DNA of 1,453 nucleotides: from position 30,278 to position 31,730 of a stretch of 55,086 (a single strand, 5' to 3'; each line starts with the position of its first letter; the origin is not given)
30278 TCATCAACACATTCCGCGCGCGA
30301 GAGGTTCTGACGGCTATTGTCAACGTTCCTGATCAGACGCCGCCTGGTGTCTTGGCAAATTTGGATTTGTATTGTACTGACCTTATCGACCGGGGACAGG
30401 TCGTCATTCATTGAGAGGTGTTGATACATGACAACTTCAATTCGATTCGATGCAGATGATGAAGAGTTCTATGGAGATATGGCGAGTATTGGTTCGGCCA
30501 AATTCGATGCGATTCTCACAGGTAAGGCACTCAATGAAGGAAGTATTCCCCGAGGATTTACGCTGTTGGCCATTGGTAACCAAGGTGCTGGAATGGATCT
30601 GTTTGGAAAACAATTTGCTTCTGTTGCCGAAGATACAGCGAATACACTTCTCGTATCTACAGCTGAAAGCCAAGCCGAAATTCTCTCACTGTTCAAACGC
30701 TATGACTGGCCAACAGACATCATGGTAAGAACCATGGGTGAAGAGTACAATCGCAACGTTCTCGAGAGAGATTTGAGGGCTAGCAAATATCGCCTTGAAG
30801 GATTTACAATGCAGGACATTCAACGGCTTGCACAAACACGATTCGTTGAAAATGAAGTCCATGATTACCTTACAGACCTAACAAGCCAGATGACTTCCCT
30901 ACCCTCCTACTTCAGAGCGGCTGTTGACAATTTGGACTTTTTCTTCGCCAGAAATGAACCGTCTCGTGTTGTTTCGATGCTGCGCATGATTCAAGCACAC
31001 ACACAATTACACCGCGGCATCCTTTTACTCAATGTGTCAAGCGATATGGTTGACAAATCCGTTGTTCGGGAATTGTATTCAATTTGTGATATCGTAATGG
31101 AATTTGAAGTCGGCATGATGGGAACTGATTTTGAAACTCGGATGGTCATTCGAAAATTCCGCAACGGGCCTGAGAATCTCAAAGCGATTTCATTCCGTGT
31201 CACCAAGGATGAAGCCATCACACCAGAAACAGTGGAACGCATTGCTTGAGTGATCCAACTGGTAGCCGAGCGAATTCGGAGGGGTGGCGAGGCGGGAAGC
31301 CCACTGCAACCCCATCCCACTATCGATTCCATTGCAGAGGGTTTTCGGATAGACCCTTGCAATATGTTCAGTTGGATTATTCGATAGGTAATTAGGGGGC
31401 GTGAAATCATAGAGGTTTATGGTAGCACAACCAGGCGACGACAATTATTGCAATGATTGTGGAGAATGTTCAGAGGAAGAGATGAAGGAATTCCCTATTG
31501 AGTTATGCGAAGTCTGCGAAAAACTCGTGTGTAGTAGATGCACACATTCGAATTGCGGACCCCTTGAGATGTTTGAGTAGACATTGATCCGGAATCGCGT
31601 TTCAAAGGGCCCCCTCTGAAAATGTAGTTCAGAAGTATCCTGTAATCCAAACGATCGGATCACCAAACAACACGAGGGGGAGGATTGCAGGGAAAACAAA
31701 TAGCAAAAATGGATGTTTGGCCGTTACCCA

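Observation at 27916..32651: Orphan pilin-processing locus with no PilB/ArlI ATPase or PilC/ArlJ platform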

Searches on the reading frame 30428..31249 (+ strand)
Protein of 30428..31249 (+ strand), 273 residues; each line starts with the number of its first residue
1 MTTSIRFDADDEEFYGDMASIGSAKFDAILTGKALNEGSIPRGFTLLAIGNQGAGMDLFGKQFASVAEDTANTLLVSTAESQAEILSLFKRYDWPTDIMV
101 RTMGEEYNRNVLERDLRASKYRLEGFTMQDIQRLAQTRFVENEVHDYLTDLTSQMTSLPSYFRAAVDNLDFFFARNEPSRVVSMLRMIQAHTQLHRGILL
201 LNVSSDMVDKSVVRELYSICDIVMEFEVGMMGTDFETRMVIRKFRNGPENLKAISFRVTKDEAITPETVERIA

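Call 3: search_protein_families(library=pfam, proteins=[window:30428-31249:+], max_evalue=0.1)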
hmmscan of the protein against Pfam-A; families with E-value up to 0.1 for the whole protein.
window:30428-31249:+ (273 aa): 4 families
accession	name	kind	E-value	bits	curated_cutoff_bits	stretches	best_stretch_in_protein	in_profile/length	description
PF06745.19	ATPase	-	6.4e-07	29.4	26.6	1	25-264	7-224/231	KaiC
PF24336.1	DUF7504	-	9.8e-06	26.6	27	1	72-225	31-178/179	Family of unknown function (DUF7504)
PF23442.1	DUF7125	-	0.0017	18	29.1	1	155-260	92-196/207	Family of unknown function (DUF7125)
PF05045.17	RgpF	-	0.034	13.3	25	1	65-192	196-321/503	Rhamnan synthesis protein F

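Call 7: search_protein_families(library=ncbifam, proteins=[window:30428-31249:+], max_evalue=0.1)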
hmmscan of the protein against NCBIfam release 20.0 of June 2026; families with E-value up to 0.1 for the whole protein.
window:30428-31249:+ (273 aa): 5 families
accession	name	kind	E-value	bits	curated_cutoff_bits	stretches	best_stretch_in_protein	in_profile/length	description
NF052589.1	ArlH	equivalog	1.4e-10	41.3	215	1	39-261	16-218/229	archaellum protein ArlH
NF004723.0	PRK06067.1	subfamily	0.0003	20.4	194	1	140-259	110-228/243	flagellar accessory protein FlaH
NF006320.0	PRK08533.1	equivalog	0.0023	17.6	215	1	173-261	130-219/230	flagellar accessory protein FlaH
TIGR03881.1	KaiC_arch_4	hypoth_equivalog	0.0026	17.5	247.8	1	35-97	13-76/231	KaiC domain-containing protein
NF006799.0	PRK09302.1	equivalog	0.021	13.4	408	0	34-99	22-89/515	circadian clock protein KaiC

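Call 9: find_encoding_contigs(protein=window:30428-31249:+, flank=10000, max_places=10)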
Protein window:30428-31249:+ (273 aa): 22 contigs read that carry it; 10 places shown.
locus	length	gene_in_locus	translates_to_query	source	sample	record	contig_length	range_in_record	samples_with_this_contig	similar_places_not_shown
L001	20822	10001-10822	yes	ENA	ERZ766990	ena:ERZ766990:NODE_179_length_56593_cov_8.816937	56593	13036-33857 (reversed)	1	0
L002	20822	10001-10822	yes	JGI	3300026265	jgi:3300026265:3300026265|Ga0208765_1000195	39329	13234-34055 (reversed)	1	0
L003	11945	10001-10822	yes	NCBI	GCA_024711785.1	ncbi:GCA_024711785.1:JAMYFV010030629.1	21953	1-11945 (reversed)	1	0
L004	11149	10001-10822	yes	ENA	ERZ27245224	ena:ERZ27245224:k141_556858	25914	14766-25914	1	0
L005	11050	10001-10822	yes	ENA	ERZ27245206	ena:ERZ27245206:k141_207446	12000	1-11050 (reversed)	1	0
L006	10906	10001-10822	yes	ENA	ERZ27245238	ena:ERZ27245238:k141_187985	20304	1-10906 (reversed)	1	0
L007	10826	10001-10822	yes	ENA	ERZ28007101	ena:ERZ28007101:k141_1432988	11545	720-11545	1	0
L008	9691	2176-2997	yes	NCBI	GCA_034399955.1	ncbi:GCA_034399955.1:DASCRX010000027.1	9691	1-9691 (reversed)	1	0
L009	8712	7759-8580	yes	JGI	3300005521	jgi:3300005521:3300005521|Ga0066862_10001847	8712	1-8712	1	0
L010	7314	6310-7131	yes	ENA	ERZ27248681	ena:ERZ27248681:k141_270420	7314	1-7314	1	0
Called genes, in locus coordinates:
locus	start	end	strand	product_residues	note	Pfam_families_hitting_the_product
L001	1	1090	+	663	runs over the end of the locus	PF02518:HATPase_c, PF00204:DNA_gyraseB, PF01751:Toprim, PF00986:DNA_gyraseB_C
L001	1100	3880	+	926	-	PF00521:DNA_topoisoIV, PF03989:DNA_gyraseA_C (weak)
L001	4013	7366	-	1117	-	-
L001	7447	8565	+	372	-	PF00932:LTD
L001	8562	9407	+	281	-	PF13481:AAA_25 (weak), PF06745:ATPase, PF23442:DUF7125 (faint)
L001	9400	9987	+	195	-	-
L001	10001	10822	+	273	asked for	PF06745:ATPase (weak), PF24336:DUF7504 (weak), PF23442:DUF7125 (weak)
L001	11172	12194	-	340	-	PF06847:Arc_PepC_II (weak)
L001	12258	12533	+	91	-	PF03685:UPF0147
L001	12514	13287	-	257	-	PF01112:Asparaginase_2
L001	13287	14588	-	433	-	PF00083:Sugar_tr, PF07690:MFS_1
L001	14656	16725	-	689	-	PF00493:MCM (faint), PF01078:Mg_chelatase, PF00004:AAA (faint), PF13654:AAA_32 (weak), PF00158:Sigma54_activat, PF20436:LonB_AAA-LID, PF05362:Lon_C, PF13541:ChlI, +1 more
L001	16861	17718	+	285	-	PF08704:GCD14, PF01135:PCMT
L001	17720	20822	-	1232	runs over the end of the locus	-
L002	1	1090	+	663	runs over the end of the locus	PF02518:HATPase_c, PF00204:DNA_gyraseB, PF01751:Toprim, PF00986:DNA_gyraseB_C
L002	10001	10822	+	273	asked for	PF06745:ATPase (weak), PF24336:DUF7504 (weak), PF23442:DUF7125 (weak)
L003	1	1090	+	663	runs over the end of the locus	PF02518:HATPase_c, PF00204:DNA_gyraseB, PF01751:Toprim, PF00986:DNA_gyraseB_C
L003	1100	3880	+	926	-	PF00521:DNA_topoisoIV, PF03989:DNA_gyraseA_C (weak)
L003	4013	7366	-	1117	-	-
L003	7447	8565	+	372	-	PF00932:LTD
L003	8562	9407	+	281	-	PF13481:AAA_25 (weak), PF06745:ATPase, PF23442:DUF7125 (faint)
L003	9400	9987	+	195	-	-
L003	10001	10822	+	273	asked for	PF06745:ATPase (weak), PF24336:DUF7504 (weak), PF23442:DUF7125 (weak)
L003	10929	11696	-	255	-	-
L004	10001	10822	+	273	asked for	PF06745:ATPase (weak), PF24336:DUF7504 (weak), PF23442:DUF7125 (weak)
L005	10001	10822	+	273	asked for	PF06745:ATPase (weak), PF24336:DUF7504 (weak), PF23442:DUF7125 (weak)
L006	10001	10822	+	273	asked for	PF06745:ATPase (weak), PF24336:DUF7504 (weak), PF23442:DUF7125 (weak)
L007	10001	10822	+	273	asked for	PF06745:ATPase (weak), PF24336:DUF7504 (weak), PF23442:DUF7125 (weak)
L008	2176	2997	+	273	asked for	PF06745:ATPase (weak), PF24336:DUF7504 (weak), PF23442:DUF7125 (weak)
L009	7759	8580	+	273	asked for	PF06745:ATPase (weak), PF24336:DUF7504 (weak), PF23442:DUF7125 (weak)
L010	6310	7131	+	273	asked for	PF06745:ATPase (weak), PF24336:DUF7504 (weak), PF23442:DUF7125 (weak)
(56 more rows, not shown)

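Call 34: find_homologous_proteins(query=A2, max_evalue=0.001)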
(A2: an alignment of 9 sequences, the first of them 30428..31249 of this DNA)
Query A2 (9 sequences) (273 aa, profile of the alignment): 173 proteins with E <= 0.001 among 6113 candidates; the best 120 are listed.
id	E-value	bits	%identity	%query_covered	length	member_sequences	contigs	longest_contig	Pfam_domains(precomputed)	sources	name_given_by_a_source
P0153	1.6e-146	505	59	98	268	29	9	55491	PF06745.20,PF23442.2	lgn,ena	-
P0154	2.5e-146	504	55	100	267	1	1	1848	PF06745.20,PF23442.2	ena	-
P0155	5.3e-146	503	58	100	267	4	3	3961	PF06745.20,PF23442.2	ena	-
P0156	7.6e-145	499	59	98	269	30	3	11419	PF06745.20,PF23442.2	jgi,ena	-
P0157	2.6e-144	497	58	100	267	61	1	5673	PF06745.20,PF23442.2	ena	-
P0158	5.2e-144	496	52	100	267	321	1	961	PF06745.20,PF23442.2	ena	-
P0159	7.9e-144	496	54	100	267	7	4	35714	PF06745.20,PF23442.2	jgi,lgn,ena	jgi:KaiC/GvpD/RAD55 family RecA-like ATPase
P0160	2.1e-143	494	57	99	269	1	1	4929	PF06745.20,PF23442.2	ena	-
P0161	2.5e-143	494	65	100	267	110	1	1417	PF06745.20,PF23442.2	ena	-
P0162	2.6e-143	494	55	95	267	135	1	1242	PF06745.20,PF23442.2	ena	-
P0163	3.3e-143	494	55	100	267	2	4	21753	PF06745.20,PF23442.2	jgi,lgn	jgi:KaiC/GvpD/RAD55 family RecA-like ATPase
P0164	5.1e-143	493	56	100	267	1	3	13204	PF06745.20,PF23442.2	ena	-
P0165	9.5e-143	492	59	98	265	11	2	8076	PF06745.20,PF23442.2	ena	-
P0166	2.0e-142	491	64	100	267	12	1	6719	PF06745.20,PF23442.2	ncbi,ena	-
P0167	8.2e-142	489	55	98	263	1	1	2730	PF06745.20,PF23442.2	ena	-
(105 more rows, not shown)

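Call 37: search_solved_structures(query=A2, max_evalue=1, show_alignments=1)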
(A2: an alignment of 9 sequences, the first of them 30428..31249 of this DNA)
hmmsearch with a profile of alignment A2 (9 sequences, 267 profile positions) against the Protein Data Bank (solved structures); distinct sequences matched with E-value up to 1: 48.
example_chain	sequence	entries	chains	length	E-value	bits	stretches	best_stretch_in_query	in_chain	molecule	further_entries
2w0m_A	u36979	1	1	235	1.2e-12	50.8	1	20-91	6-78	SSO2452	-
8zn5_B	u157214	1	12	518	1.4e-10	44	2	21-91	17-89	KaiC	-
8jon_A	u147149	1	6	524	1.2e-09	40.9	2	24-91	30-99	Circadian clock oscillator protein KaiC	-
7x1y_A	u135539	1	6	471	1.6e-09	40.6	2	24-90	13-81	Circadian clock oscillator protein KaiC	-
7x1z_A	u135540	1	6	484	1.8e-09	40.4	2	24-90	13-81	Circadian clock oscillator protein KaiC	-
8wv8_A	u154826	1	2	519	1.9e-09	40.3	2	23-90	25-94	Circadian clock oscillator protein KaiC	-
3k0c_A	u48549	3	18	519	2e-09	40.3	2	23-90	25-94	Circadian clock protein kinase KaiC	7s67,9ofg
3k09_A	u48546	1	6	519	2.1e-09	40.2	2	23-90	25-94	Circadian clock protein kinase kaiC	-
7dye_A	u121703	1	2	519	2.1e-09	40.1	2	23-90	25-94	Circadian clock protein kinase KaiC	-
3jzm_A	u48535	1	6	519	2.2e-09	40.1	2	23-90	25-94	Circadian clock protein kinase kaiC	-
7wdc_A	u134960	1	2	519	2.2e-09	40.1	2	23-90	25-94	Circadian clock protein kinase KaiC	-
3s1a_A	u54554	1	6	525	2.2e-09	40.1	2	23-90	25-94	Circadian clock protein kinase kaiC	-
3k0f_A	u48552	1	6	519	2.2e-09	40.1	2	23-90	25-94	Circadian clock protein kinase KaiC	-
3k0e_A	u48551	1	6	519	2.2e-09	40.1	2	23-90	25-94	Circadian clock protein kinase KaiC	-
3k0a_A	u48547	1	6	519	2.2e-09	40.1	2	23-90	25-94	Circadian clock protein kinase KaiC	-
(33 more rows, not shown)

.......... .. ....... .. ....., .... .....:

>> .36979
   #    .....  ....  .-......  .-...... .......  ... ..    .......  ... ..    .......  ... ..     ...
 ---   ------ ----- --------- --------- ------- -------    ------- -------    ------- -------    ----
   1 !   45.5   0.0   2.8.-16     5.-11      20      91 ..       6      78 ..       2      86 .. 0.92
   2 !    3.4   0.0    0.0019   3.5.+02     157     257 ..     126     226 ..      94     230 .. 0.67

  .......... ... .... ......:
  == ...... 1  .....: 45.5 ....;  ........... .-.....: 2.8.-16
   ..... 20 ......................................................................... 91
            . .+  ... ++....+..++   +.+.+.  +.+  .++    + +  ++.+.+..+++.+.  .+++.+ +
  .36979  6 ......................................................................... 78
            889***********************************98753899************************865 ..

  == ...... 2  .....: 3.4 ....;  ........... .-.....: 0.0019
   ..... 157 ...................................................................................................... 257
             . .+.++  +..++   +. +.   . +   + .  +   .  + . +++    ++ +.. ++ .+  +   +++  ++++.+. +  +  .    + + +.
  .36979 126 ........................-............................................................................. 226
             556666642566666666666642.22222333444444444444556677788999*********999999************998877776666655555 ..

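Call 83: search_protein_families(library=pfam, proteins=[L003:10929-11696:-], max_evalue=0.01)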
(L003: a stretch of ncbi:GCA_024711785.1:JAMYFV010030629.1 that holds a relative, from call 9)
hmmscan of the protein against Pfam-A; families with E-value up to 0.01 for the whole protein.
L003:10929-11696:- (255 aa): 0 families

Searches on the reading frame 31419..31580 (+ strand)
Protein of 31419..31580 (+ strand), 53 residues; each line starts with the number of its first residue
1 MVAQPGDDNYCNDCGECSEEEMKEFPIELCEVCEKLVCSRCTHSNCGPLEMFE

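Call 3: search_protein_families(library=pfam, proteins=[window:31419-31580:+], max_evalue=0.1)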
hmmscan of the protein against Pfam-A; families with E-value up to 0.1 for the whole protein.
window:31419-31580:+ (53 aa): 0 families

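Call 7: search_protein_families(library=ncbifam, proteins=[window:31419-31580:+], max_evalue=0.1)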
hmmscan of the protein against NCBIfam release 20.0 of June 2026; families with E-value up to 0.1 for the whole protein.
window:31419-31580:+ (53 aa): 0 families
